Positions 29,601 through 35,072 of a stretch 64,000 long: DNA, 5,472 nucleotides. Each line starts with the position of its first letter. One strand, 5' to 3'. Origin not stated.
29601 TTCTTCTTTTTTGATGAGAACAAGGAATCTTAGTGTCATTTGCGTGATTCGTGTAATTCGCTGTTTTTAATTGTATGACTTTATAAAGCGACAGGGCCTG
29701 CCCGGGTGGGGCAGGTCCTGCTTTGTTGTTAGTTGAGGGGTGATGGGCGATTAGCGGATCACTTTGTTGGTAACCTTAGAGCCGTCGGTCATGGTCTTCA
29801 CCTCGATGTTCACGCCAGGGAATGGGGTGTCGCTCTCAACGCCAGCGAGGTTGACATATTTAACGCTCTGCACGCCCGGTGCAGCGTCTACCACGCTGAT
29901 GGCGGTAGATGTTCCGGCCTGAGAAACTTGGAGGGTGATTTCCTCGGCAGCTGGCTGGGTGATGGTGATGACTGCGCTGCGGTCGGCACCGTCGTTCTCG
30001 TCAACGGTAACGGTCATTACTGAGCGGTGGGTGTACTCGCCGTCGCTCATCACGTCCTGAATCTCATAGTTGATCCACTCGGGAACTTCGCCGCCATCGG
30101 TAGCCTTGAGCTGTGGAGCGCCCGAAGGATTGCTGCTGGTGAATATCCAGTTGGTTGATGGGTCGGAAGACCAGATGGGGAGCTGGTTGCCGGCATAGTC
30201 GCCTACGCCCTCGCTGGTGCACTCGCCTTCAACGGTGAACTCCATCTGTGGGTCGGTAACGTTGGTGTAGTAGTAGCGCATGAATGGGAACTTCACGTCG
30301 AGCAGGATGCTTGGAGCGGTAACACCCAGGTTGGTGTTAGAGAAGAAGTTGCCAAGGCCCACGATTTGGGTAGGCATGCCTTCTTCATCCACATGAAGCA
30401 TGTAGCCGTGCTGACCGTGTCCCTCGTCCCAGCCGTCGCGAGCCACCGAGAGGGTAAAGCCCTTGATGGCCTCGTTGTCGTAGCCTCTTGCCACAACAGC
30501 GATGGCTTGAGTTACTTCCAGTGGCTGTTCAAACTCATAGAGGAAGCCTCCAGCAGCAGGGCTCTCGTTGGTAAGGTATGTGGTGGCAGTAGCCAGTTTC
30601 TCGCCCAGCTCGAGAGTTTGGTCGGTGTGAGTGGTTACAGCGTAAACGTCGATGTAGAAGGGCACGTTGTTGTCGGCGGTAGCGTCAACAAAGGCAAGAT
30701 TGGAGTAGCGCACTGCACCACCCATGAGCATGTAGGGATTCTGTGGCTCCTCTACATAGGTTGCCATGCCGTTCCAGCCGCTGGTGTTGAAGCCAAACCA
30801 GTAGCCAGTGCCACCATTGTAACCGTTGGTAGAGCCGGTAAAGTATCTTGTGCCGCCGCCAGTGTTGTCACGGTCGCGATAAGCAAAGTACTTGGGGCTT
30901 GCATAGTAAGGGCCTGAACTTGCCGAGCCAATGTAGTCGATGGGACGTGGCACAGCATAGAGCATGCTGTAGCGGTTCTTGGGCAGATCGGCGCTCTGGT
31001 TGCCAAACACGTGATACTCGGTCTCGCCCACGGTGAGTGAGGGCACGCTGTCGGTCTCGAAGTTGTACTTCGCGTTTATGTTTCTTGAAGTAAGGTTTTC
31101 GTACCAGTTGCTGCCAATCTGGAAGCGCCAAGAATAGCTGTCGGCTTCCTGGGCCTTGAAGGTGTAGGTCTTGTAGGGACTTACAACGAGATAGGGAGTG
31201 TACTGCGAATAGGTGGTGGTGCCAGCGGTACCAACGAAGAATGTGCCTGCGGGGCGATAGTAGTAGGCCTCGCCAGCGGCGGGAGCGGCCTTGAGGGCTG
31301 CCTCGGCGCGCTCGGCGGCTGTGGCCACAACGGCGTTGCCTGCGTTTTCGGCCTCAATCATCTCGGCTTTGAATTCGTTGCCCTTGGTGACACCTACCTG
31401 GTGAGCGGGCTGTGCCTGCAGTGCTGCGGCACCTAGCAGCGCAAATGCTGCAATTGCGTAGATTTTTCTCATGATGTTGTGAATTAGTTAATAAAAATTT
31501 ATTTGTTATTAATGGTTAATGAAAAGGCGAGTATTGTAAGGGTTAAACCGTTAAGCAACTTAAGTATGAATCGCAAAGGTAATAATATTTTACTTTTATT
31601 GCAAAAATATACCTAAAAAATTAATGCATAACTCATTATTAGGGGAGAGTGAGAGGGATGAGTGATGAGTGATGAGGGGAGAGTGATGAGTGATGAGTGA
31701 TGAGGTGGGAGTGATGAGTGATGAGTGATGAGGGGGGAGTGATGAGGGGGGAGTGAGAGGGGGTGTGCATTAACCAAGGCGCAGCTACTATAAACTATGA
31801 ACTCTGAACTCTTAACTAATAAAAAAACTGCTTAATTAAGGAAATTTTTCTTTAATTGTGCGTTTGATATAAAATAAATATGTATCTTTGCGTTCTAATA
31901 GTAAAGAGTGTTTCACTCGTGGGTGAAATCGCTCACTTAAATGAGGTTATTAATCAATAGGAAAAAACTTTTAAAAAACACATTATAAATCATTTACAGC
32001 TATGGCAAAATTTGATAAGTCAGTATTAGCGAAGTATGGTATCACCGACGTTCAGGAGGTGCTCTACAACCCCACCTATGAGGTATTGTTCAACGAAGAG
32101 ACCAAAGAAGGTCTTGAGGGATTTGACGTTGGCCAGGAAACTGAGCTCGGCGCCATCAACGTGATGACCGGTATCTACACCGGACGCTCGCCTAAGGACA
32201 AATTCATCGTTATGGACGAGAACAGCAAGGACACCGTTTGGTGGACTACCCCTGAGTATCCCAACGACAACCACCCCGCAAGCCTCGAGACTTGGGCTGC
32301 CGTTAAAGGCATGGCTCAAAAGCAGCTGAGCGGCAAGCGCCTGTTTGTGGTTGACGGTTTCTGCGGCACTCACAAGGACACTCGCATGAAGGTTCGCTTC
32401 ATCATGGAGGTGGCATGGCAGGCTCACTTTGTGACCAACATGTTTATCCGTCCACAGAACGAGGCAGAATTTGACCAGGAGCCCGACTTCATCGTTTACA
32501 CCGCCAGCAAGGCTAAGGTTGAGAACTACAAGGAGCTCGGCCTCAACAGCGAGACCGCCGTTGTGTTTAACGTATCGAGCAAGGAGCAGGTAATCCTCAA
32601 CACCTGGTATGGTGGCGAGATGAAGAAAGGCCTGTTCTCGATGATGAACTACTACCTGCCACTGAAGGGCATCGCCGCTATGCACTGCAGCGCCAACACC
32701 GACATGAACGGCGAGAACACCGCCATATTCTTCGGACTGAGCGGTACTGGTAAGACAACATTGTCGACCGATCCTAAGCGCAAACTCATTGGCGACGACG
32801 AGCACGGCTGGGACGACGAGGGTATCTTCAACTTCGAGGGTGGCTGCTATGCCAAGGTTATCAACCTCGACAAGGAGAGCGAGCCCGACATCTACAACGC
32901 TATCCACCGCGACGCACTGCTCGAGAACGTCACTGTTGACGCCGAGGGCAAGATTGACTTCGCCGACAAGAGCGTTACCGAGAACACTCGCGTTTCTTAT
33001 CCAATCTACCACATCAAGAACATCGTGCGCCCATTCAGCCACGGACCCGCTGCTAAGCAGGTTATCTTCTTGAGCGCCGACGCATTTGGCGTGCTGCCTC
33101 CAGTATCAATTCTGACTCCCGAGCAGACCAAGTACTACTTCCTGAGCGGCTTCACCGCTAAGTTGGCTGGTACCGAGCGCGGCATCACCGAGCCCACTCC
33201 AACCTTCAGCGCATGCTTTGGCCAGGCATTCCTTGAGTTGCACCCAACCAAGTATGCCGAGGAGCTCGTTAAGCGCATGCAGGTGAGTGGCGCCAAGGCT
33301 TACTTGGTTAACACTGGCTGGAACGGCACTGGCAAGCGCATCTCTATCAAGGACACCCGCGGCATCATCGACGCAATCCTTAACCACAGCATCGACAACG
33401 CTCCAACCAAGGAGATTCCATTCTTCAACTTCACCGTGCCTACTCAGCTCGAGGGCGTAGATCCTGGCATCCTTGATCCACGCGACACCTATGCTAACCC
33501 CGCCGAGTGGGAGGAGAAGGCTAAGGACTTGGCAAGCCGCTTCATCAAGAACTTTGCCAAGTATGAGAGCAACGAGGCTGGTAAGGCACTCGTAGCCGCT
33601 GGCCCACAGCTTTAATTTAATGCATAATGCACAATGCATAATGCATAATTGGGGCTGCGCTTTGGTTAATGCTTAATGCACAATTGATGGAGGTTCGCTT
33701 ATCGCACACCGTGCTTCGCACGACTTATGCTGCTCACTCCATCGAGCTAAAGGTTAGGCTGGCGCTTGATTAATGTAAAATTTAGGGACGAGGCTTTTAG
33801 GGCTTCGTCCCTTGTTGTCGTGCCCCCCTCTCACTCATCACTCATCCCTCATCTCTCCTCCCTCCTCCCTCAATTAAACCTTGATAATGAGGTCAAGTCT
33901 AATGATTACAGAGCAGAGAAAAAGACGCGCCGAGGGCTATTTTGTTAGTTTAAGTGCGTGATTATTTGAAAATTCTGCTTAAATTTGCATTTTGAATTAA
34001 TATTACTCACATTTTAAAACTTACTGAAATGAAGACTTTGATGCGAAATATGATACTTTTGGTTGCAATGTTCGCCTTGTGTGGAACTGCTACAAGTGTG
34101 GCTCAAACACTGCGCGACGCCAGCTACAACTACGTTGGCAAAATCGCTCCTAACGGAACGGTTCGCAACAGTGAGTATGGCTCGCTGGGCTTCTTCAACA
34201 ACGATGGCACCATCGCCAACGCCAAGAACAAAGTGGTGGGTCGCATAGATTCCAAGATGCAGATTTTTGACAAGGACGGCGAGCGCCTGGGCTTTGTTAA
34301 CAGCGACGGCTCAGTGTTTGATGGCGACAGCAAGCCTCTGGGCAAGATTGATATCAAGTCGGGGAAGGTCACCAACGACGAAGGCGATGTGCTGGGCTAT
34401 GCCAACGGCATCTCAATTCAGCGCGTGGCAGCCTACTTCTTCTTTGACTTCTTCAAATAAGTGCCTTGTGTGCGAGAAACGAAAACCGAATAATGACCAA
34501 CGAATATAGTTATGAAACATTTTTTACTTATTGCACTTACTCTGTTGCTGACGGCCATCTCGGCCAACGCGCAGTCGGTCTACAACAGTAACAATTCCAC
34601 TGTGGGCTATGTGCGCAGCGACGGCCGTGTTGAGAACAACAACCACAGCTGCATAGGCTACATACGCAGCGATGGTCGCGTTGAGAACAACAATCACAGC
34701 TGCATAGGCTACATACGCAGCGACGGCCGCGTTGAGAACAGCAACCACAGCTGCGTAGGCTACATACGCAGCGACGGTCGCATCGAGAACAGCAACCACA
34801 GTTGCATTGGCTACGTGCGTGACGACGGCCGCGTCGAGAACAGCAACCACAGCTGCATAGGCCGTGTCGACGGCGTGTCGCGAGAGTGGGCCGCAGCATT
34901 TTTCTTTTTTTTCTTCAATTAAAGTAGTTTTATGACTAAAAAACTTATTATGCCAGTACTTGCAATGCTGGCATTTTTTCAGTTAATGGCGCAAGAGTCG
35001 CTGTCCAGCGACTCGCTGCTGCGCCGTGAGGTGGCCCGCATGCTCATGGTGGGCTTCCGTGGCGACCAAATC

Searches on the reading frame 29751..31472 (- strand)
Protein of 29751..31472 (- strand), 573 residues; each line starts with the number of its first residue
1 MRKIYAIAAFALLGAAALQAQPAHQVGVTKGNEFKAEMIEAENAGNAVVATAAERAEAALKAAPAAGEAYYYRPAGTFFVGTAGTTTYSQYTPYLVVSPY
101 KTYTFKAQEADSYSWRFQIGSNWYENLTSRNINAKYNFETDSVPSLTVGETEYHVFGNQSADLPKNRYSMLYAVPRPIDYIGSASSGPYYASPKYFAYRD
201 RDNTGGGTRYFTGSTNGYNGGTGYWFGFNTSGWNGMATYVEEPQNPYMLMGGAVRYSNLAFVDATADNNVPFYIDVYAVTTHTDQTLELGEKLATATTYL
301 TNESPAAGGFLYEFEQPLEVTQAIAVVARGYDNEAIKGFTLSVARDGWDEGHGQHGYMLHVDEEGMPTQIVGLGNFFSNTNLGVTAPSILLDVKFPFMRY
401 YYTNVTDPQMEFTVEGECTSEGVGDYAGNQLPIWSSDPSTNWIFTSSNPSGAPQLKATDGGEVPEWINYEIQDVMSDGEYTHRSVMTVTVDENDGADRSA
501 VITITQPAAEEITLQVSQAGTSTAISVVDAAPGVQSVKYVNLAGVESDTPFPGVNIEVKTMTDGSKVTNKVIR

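Call 18: search_protein_families(library=pfam, proteins=[window:29751-31472:-])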
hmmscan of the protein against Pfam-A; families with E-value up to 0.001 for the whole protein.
window:29751-31472:- (573 aa): 1 family
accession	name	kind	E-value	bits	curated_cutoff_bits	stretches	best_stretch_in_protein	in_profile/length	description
PF13004.13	BACON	-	4.8e-06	26.9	25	1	464-519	9-61/61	Putative binding domain, N-terminal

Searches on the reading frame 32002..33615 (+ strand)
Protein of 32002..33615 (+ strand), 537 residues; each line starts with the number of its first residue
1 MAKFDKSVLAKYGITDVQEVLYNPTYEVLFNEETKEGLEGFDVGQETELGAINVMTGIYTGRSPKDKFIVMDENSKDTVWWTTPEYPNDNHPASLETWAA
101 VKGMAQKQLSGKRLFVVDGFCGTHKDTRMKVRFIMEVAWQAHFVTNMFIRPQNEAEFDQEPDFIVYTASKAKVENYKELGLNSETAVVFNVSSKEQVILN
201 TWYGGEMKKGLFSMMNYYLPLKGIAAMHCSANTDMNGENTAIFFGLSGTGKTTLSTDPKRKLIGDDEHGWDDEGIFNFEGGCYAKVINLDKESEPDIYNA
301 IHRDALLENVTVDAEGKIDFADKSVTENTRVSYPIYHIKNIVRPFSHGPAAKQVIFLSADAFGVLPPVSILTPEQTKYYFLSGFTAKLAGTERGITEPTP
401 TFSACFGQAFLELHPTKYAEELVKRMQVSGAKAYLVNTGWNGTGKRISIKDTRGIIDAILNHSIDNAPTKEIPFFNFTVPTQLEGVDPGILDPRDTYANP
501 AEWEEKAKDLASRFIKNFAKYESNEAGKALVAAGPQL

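Call 17: search_protein_families(library=pfam, proteins=[window:32002-33615:+])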
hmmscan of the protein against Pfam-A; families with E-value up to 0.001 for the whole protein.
window:32002-33615:+ (537 aa): 1 family
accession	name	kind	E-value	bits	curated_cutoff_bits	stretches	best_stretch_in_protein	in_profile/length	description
PF01293.25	PEPCK_ATP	-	4.2e-197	655.9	26.5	1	19-487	2-463/465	Phosphoenolpyruvate carboxykinase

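Call 50: find_encoding_contigs(protein=window:32002-33615:+, flank=2500, max_places=10)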
Protein window:32002-33615:+ (537 aa): 4 contigs read that carry it; 3 places shown.
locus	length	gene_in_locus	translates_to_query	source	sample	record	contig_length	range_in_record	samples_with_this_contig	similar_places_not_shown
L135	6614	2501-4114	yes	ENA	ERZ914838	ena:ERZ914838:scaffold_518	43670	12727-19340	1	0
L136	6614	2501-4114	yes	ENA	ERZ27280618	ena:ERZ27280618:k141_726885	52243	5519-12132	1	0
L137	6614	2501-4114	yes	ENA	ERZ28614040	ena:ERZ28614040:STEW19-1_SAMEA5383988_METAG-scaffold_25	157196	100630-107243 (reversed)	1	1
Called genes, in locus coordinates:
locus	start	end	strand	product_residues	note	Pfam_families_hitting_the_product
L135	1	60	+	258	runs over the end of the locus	PF13391:HNH_2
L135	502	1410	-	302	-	PF13276:HTH_21 (weak), PF00665:rve, PF13683:rve_3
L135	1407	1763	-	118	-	-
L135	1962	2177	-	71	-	-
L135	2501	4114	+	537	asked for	PF01293:PEPCK_ATP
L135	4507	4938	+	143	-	PF21784:Bflower (faint), PF21785:Bflower_2, PF12396:DUF3659 (faint)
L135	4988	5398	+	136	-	-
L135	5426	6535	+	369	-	PF00933:Glyco_hydro_3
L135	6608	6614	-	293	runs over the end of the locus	PF12412:DUF3667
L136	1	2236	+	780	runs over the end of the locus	-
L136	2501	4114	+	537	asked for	PF01293:PEPCK_ATP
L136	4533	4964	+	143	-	PF21784:Bflower (faint), PF21785:Bflower_2, PF12396:DUF3659 (faint)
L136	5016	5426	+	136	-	-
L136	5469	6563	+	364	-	PF00933:Glyco_hydro_3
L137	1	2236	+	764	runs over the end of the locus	-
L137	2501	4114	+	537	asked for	PF01293:PEPCK_ATP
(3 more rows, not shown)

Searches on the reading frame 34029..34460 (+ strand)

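Call 18: search_protein_families(library=pfam, proteins=[window:34029-34460:+])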
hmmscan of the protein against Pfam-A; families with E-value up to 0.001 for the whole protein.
window:34029-34460:+ (143 aa): 3 families
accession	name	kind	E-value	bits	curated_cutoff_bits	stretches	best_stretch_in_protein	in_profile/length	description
PF21785.3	Bflower_2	-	3.2e-20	72.5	38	1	25-139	1-110/112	5-fold beta-flower protein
PF21784.3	Bflower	-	2.5e-06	28.3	25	1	66-130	7-68/116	4-fold beta flower protein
PF12396.14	DUF3659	-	4.9e-05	23.6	24.8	0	94-126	23-56/61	Protein of unknown function (DUF3659)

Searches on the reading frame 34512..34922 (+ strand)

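Call 18: search_protein_families(library=pfam, proteins=[window:34512-34922:+])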
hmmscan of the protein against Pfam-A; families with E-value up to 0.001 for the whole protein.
window:34512-34922:+ (136 aa): 2 families
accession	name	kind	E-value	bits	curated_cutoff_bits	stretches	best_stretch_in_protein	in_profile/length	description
PF21785.3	Bflower_2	-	1.1e-39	135.1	38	1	20-135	1-112/112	5-fold beta-flower protein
PF21784.3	Bflower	-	0.00023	22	25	0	22-68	2-47/116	4-fold beta flower protein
